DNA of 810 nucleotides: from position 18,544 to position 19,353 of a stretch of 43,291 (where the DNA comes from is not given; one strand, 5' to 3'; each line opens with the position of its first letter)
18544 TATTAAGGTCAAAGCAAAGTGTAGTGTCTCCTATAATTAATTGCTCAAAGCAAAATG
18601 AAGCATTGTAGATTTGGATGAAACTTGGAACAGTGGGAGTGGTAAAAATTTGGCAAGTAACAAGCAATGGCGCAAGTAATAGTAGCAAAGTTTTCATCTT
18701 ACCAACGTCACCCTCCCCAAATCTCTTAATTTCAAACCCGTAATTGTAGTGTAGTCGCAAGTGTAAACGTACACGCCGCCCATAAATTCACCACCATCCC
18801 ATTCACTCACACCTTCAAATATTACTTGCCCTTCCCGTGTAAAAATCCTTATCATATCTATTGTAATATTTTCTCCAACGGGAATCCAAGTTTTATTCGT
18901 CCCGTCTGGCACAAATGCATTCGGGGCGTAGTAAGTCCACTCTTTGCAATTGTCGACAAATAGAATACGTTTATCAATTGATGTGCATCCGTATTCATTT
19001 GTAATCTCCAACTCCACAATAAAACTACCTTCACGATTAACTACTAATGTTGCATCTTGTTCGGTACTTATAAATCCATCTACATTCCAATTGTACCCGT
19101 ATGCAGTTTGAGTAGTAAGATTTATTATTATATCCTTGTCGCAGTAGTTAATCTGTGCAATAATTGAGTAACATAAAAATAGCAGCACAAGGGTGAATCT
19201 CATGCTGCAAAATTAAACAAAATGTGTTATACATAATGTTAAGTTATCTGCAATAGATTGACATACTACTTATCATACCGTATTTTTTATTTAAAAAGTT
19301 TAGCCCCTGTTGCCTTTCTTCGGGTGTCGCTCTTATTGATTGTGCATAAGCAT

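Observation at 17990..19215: Phage-encoded cargo for the host type IX secretion system, with its own near-leaderless promoter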

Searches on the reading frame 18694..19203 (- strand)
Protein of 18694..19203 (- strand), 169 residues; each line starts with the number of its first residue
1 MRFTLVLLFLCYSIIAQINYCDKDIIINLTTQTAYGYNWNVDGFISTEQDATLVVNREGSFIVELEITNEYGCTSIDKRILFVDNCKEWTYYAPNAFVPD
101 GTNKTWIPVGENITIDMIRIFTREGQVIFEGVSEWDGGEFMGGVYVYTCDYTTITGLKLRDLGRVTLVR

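Call 3: search_protein_families(library=pfam, proteins=[window:18697-19203:-], max_evalue=10)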
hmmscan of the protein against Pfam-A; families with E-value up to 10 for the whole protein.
seq(169 aa): 3 families
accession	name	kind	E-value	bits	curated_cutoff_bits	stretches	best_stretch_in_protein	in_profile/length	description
PF13585.12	CHU_C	-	0.0066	17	27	1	94-152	4-73/86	CHU_C Type IX secretion signal domain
PF08329.16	ChitinaseA_N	-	0.084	13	21.2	1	42-80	66-104/133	Chitinase A, N-terminal domain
PF00801.26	PKD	-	0.12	12.8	23.5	1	33-75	28-73/80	PKD domain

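Call 4: search_protein_families(library=ncbifam, proteins=[window:18697-19203:-], max_evalue=10)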
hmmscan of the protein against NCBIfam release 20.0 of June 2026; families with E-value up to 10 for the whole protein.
seq(169 aa): 1 family
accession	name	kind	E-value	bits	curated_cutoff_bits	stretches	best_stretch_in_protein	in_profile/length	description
TIGR04131.1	Bac_Flav_CTERM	domain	0.018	15.2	35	1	91-137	6-53/85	T9SS type B sorting domain-containing protein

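Call 9: search_dna_similar(query=window:18697-19203:-, collection=phages, mode=protein, max_evalue=1)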
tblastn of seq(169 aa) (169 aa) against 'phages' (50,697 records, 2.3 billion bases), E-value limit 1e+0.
Records with a match: 2; places in all: 5; records where one place covers at least 80% of the query: 1.
Best place of each record, by identity: <60% 2.
By first word of the organism name: uncultured 2.
By host as written in the record: - 2.
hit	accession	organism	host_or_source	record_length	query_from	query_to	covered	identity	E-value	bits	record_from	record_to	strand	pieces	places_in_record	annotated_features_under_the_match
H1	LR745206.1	uncultured phage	metagenomic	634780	10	169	95%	31.1%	4e-7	54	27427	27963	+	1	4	record has no annotation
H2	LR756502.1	uncultured phage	metagenomic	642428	42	137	57%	29.7%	6e-3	42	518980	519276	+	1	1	record has no annotation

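Call 10: find_homologous_proteins(query=window:18697-19203:-, max_evalue=0.001)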
Query seq(169 aa) (169 aa): 31 proteins with E <= 0.001 among 41 candidates.
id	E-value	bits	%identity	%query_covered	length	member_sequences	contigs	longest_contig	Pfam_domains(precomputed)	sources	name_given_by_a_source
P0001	2.2e-110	384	100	100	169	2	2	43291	-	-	-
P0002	3.2e-88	312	84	100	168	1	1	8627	-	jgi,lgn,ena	jgi:hypothetical protein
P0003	2.1e-85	303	78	100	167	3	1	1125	-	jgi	jgi:hypothetical protein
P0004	1.5e-83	297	79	93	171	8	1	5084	-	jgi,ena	jgi:hypothetical protein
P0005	3.0e-81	289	77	100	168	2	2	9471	-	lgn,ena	-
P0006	2.7e-80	286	73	100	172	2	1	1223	PF13585.13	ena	-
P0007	3.8e-80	285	73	100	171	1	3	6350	-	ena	-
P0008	6.2e-80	285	74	100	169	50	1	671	-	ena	-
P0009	8.5e-80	284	74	100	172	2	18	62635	PF13585.13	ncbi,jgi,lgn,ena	jgi:hypothetical protein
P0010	1.2e-79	284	72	100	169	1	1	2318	-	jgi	-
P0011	1.5e-79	284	73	100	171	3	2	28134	-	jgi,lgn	jgi:hypothetical protein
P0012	5.6e-79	282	75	100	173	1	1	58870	-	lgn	-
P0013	2.0e-78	280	74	100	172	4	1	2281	PF13585.13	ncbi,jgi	jgi:hypothetical protein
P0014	2.7e-78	279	73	100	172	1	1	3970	-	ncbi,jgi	jgi:hypothetical protein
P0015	1.1e-77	278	72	100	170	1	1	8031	-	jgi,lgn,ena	jgi:hypothetical protein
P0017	7.2e-77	275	72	100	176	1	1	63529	-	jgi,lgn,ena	jgi:hypothetical protein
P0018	1.0e-76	274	72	98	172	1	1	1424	PF13585.13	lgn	-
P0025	7.9e-73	262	74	93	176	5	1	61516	PF13585.13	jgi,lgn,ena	jgi:hypothetical protein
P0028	2.7e-69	250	66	100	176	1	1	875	PF13585.13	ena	-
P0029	4.7e-67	243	68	91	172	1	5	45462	PF13585.13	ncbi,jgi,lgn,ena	jgi:hypothetical protein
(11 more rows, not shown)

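Call 12: search_protein_families(library=pfam, alignment_id=A1, max_evalue=0.1)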
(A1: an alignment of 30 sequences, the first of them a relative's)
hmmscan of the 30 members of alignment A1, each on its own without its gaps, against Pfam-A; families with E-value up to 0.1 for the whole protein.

A. member 1, P0001 (169 aa): 2 families
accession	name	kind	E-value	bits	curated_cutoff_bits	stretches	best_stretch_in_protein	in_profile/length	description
PF13585.12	CHU_C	-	0.0066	17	27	1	94-152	4-73/86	CHU_C Type IX secretion signal domain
PF08329.16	ChitinaseA_N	-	0.084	13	21.2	0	42-80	66-104/133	Chitinase A, N-terminal domain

B. families by the number of members that match (of 30 scanned): 11 families
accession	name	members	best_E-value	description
PF13585.12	CHU_C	27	7.1e-06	CHU_C Type IX secretion signal domain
PF08329.16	ChitinaseA_N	22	0.00011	Chitinase A, N-terminal domain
PF18911.6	PKD_4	20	0.0003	PKD domain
PF00801.26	PKD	16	5.1e-05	PKD domain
PF16820.11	PKD_3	5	0.00016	PKD-like domain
PF07495.19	Y_Y_Y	5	0.011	Y_Y_Y domain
PF16403.11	Bact_surface_Ig-like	4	0.01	Bacterial surface protein, Ig-like domain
PF18981.6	InlK_D3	4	0.077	Internalin K domain (D3/D4)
PF19408.5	PKD_6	2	0.044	PKD-like domain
PF12353.13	eIF3g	1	0.01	Eukaryotic translation initiation factor 3 subunit G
PF20539.3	DUF6754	1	0.04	Domain of unknown function (DUF6754)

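Call 13: search_protein_families(library=ncbifam, alignment_id=A1, max_evalue=0.1)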
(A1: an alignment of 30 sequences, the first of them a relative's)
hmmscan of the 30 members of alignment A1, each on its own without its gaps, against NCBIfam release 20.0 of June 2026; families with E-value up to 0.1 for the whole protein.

A. member 1, P0001 (169 aa): 1 family
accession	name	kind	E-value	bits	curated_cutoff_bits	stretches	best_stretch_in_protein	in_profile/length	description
TIGR04131.1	Bac_Flav_CTERM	domain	0.018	15.2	35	0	91-137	6-53/85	T9SS type B sorting domain-containing protein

B. families by the number of members that match (of 30 scanned): 4 families
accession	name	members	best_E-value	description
TIGR04131.1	Bac_Flav_CTERM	19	1.2e-06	T9SS type B sorting domain-containing protein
TIGR00864.1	PCC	15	0.00026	polycystin cation channel protein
NF010681.0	PRK14081.1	3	0.005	triple tyrosine motif-containing protein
TIGR03555.1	F420_mer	1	0.023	5,10-methylenetetrahydromethanopterin reductase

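Call 16: search_protein_families(library=phrogs, proteins=[window:18694-19203:-], max_evalue=0.001)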
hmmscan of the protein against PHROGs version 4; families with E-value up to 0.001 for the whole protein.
window:18694-19203:- (169 aa): 0 families

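Call 20: search_protein_representatives(alignment_id=A1)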
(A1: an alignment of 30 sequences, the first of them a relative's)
Query: 30 sequences, 173 profile positions. Proteins with E-value up to 0.001 (for the whole library): 47764; up to 1e-10: 9003; up to 1e-30: 270. The best 150 are listed.
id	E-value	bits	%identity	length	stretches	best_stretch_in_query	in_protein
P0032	3.6e-135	462.8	-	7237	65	88-173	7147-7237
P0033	1.3e-101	353.5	-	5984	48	31-163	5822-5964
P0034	2.8e-100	349.2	-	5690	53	88-173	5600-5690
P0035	3.8e-97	339.0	-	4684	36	59-162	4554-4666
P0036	6.5e-89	312.2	-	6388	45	44-173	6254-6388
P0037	1.7e-88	310.8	-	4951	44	78-173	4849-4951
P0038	3.0e-88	310.0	-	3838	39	42-173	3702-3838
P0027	8.2e-87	305.3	-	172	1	1-173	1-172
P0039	1.6e-83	294.6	-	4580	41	18-173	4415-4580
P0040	1.0e-78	279.0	-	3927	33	92-173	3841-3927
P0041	9.3e-75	266.1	-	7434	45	17-100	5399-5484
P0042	1.0e-71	256.2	-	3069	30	65-173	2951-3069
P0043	3.0e-70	251.4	-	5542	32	57-173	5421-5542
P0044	2.3e-68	245.3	-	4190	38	91-173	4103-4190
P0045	2.0e-66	238.9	-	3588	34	32-76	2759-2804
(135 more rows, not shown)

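Call 31: find_encoding_contigs(protein=P0025, flank=10000, max_places=2)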
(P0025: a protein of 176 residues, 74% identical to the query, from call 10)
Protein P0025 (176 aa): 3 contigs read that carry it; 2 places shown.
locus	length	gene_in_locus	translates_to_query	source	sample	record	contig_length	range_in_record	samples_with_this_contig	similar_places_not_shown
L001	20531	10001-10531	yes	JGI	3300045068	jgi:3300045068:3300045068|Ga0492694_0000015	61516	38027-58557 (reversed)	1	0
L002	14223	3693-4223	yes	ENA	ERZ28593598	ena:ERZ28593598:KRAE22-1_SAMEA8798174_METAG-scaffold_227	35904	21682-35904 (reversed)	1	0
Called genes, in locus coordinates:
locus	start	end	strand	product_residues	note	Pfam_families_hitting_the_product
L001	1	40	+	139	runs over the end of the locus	-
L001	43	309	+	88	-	-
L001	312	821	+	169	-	-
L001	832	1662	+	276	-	-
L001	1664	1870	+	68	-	-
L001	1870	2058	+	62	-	-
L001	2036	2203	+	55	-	-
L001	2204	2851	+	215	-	-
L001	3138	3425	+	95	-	-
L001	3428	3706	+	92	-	-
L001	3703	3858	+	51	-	-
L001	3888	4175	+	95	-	-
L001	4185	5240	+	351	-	PF13481:AAA_25 (weak)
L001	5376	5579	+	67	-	-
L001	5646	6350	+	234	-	PF00145:DNA_methylase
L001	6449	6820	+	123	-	-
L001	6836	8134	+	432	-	-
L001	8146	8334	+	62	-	-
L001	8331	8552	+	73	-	-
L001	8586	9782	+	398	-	-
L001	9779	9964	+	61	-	-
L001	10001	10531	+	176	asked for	PF13585:CHU_C (weak)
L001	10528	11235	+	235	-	-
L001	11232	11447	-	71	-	-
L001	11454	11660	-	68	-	-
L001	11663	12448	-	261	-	-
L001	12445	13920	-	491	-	-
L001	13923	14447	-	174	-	-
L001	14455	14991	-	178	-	-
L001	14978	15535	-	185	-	-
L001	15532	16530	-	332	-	-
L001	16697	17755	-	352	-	-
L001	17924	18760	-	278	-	-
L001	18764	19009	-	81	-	-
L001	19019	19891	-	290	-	-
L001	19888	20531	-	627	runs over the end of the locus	-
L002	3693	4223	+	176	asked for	PF13585:CHU_C (weak)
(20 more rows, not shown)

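Call 32: find_encoding_contigs(protein=P0009, flank=6000, max_places=2)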
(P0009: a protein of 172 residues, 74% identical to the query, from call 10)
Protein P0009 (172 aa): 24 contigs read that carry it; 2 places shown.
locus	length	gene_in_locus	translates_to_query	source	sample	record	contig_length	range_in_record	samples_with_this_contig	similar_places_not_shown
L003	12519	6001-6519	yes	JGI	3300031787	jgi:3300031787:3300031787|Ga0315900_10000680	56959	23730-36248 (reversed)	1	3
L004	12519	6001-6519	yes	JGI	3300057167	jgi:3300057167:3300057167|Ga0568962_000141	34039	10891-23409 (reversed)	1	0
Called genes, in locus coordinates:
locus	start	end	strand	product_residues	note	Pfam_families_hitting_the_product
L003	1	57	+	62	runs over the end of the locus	-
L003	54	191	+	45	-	-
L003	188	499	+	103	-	-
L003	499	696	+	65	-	-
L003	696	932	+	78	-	-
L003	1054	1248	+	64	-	-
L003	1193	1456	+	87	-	-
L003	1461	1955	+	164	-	PF05869:Dam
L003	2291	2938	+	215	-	-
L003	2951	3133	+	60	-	-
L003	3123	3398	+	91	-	-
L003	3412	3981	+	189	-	-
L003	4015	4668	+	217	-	PF07463:NUMOD4, PF13392:HNH_3 (weak)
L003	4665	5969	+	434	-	-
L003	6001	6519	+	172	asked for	PF13585:CHU_C (weak)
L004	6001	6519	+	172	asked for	PF13585:CHU_C (weak)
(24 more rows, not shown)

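Call 33: find_encoding_contigs(protein=P0029, flank=6000, max_places=2)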
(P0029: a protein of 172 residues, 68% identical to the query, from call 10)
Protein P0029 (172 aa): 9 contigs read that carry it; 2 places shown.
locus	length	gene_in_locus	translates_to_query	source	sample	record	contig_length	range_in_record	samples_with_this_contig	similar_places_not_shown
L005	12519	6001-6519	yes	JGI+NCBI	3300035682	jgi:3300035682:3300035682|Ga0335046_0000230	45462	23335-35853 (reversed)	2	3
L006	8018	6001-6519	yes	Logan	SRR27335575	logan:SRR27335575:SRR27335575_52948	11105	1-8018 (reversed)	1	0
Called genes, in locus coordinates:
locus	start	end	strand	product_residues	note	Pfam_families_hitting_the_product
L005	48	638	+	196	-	-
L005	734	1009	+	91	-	-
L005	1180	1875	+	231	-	PF01555:N6_N4_Mtase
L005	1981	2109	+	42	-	-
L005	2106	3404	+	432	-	-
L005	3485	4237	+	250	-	-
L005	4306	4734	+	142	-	-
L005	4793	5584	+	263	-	PF20600:ExoX-like_C (weak)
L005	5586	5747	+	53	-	-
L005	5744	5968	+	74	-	-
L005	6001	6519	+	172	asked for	PF13585:CHU_C (weak)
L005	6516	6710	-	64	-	-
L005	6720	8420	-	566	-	-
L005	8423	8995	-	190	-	-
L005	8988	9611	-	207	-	-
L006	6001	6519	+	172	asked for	PF13585:CHU_C (weak)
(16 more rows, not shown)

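Call 34: find_encoding_contigs(protein=P0017, flank=6000, max_places=1)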
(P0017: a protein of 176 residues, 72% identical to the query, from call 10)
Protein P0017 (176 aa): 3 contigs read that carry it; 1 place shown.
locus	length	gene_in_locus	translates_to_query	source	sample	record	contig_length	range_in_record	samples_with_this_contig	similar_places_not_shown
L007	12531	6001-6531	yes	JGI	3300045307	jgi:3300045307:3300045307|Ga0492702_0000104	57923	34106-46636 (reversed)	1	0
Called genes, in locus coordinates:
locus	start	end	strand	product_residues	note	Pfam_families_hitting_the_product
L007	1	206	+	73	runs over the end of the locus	-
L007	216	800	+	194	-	-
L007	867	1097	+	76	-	-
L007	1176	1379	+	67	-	-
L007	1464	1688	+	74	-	-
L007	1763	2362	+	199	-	-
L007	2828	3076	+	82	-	-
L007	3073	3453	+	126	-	-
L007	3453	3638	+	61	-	-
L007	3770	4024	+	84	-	-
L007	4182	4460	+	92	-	-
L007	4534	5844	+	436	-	-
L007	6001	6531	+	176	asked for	-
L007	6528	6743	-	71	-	-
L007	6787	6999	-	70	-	-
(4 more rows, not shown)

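Call 36: predict_structure(alignment_id=A1)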
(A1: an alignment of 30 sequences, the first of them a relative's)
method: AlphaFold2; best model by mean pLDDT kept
length: 169 residues; sequences in the alignment: 30
mean_pLDDT: 60.9   pTM: 0.37
mean pLDDT of the five models: 60.9, 52.6, 52.3, 45.8, 44.0
residues with pLDDT >= 90: 0; 70-90: 56; 50-70: 73; < 50: 40
segments of 3 or more residues with pLDDT < 50: 1-4, 9-21, 93-111, 167-169
pLDDT, mean of each block of 10 residues (from residue 1): 47 41 60 66 71 70 70 67 62 40 34 72 75 65 66 75 52
secondary structure, 60 per line:
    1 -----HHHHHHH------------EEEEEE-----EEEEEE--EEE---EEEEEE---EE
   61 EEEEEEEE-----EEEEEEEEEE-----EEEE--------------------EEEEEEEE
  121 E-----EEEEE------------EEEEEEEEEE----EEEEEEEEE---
elements in order: H6-12 E25-30 E36-41 E44-46 E50-55 E59-68 E74-83 E89-92 E113-121 E127-131 E144-153 E158-166

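Call 37: search_solved_structures(query=A1, max_evalue=1, show_alignments=2)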
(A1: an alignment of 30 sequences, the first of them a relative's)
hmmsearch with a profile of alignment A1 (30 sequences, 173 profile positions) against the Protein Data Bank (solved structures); distinct sequences matched with E-value up to 1: 26.
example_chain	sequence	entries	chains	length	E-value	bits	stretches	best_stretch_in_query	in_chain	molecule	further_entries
9flp_A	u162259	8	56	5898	1.5e-26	96.1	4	14-80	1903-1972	The grappling hook protein A in the bacterium Aureispira sp. CCB-QB1 | The grappling hook protein A (GhpA) in the bacterium Aureispira sp. CCB-QB1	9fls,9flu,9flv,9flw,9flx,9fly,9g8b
9lrk_A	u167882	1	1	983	7.2e-05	25.5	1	35-88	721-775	Collagenase ColH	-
9lqj_A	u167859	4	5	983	7.3e-05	25.5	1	35-88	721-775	Collagenase ColH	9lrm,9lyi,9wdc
4u6t_A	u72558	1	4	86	0.0014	21.2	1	35-83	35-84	ColH protein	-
4u7k_A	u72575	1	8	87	0.0015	21.2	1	35-83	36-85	ColH protein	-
4jrw_A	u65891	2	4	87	0.0028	20.3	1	35-84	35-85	Collagenase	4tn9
6aem_A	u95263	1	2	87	0.0029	20.2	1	35-84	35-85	PKD domain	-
2y72_A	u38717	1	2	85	0.003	20.2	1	35-84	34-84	COLLAGENASE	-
4aqo_A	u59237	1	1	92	0.0036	19.9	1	35-84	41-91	COLLAGENASE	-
4l9d_A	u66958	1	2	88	0.0045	19.6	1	35-85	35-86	Protease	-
3tov_A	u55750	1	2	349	0.026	17.1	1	22-113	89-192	Glycosyl transferase family 9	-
2y3u_A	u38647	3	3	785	0.056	16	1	35-84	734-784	COLLAGENASE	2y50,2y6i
1nh6_A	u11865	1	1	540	0.16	14.6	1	47-86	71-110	chitinase A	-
1k9t_A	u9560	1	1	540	0.16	14.6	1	47-86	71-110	CHITINASE A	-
1edq_A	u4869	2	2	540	0.16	14.6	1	47-86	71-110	CHITINASE A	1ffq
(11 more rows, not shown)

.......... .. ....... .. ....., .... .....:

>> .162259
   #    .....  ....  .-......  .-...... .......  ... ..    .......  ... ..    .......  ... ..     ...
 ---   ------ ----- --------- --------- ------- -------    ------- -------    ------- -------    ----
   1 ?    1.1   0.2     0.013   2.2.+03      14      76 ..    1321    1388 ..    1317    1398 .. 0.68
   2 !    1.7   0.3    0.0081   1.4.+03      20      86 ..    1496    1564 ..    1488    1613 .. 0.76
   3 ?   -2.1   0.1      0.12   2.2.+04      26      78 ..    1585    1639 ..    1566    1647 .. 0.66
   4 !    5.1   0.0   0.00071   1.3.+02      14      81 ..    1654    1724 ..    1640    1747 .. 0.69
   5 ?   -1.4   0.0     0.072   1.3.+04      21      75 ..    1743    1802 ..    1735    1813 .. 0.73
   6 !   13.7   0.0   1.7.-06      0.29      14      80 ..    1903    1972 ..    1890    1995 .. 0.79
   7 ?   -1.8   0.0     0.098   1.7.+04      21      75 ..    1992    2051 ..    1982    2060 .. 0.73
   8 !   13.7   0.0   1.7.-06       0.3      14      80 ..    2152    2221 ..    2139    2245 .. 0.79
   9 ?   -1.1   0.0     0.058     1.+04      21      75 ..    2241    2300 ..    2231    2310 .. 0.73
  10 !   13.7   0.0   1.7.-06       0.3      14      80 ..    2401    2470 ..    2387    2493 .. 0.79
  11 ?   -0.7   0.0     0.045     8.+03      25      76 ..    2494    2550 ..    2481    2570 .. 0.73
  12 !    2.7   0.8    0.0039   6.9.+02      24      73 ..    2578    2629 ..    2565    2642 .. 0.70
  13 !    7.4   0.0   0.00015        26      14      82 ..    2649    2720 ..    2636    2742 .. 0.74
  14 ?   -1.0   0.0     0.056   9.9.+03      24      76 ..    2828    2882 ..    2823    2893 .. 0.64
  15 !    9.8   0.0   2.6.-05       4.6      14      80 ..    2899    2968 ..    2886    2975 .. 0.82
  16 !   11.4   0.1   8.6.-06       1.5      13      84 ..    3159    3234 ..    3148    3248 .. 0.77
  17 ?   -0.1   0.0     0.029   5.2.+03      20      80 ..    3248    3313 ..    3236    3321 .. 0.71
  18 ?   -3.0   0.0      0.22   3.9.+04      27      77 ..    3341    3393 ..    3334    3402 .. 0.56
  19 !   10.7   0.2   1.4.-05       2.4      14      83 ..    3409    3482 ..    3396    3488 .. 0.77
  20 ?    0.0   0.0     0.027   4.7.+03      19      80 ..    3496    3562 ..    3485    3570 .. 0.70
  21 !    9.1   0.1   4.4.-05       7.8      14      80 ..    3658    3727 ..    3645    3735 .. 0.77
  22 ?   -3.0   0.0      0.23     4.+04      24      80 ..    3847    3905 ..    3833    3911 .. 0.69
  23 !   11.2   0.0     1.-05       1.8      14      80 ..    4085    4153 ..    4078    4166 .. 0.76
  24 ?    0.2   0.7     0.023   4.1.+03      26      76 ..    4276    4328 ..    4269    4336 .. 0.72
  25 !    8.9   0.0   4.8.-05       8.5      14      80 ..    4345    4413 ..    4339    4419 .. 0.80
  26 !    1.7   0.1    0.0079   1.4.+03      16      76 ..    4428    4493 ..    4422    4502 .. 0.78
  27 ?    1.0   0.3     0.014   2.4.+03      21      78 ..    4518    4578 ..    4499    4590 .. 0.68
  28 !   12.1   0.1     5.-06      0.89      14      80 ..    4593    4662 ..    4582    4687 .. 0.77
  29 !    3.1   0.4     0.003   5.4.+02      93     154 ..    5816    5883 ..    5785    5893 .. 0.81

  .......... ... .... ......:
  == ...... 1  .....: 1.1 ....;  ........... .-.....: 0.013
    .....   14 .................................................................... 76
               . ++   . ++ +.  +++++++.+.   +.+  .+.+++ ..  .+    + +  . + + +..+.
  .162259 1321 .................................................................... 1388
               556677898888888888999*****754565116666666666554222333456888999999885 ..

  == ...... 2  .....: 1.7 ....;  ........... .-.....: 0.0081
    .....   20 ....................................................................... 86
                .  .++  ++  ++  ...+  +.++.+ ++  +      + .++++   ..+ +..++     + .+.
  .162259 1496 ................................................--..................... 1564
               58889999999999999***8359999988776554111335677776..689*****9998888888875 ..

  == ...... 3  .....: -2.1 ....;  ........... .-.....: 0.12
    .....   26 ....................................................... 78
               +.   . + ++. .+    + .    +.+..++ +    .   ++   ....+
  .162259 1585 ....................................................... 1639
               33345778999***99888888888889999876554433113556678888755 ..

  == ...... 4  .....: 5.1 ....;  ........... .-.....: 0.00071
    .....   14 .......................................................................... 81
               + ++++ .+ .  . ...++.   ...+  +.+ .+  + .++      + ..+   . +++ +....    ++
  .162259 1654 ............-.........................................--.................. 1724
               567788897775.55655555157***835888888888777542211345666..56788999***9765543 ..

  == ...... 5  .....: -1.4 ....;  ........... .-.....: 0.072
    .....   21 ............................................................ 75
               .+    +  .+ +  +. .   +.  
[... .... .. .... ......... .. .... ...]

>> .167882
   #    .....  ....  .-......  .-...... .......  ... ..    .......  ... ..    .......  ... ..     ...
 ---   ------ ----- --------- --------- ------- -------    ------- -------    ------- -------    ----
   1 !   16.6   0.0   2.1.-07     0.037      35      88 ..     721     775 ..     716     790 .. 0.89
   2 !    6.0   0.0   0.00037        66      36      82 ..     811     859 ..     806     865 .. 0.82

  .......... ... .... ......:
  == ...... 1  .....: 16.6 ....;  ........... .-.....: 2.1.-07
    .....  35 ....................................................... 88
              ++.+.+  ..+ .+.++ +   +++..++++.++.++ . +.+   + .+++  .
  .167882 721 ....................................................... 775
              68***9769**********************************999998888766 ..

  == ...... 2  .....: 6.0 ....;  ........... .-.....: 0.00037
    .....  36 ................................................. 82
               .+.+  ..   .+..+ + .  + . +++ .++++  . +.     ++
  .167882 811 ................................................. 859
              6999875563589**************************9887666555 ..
